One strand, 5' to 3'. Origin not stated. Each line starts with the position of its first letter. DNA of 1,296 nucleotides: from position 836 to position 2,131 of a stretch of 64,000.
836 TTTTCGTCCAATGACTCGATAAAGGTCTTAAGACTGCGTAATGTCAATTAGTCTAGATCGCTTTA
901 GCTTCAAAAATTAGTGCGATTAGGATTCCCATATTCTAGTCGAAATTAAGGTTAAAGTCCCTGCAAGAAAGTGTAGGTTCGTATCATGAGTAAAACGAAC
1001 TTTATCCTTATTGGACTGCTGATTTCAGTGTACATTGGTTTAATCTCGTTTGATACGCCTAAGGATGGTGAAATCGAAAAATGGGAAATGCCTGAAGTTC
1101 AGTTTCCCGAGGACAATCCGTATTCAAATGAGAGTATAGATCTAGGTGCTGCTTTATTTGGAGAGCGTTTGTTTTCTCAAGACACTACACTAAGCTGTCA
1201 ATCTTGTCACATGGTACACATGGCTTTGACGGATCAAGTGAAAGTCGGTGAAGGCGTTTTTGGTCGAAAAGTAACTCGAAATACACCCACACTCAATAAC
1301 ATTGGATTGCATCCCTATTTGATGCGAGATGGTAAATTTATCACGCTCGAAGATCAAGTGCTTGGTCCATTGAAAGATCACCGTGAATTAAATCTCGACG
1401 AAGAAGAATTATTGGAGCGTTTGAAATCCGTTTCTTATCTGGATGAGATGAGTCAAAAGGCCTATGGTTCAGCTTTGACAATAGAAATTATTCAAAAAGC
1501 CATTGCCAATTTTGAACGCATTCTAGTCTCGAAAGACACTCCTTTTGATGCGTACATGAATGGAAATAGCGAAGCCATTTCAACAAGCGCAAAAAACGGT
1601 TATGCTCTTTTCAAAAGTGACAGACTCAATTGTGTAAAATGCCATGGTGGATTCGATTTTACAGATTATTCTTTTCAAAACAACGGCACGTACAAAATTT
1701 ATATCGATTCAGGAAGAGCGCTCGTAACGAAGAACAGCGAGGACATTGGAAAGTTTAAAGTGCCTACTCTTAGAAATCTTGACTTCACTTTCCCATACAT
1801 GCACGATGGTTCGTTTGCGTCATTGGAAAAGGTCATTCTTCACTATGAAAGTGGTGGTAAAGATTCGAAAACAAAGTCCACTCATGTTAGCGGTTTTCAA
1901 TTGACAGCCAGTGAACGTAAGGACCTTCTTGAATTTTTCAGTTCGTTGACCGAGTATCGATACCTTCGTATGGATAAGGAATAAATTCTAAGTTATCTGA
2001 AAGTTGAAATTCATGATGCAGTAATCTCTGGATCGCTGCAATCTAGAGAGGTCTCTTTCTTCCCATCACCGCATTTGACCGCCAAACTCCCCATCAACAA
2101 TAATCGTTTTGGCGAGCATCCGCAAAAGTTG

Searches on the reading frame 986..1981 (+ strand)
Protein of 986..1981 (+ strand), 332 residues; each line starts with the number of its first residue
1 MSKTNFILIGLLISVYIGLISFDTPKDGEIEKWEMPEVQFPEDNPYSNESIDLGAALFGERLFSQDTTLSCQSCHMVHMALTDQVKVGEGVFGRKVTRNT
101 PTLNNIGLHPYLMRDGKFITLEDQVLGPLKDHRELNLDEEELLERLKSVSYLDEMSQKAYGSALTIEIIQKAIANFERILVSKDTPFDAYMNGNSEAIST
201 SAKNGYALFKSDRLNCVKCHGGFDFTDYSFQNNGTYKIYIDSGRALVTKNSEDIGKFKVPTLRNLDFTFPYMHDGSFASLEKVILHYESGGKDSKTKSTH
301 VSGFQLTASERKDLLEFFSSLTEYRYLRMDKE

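Call 49: search_protein_families(library=pfam, proteins=[window:986-1981:+], max_evalue=0.00001)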
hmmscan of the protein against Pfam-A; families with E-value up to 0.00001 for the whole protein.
window:986-1981:+ (332 aa): 2 families
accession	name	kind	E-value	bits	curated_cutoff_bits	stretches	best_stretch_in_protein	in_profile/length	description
PF03150.19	CCP_MauG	-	1.1e-42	146.7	25.6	1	49-195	2-148/149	Di-haem cytochrome c peroxidase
PF00034.26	Cytochrom_C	-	5.7e-06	28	21.3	0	202-321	1-89/90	Cytochrome c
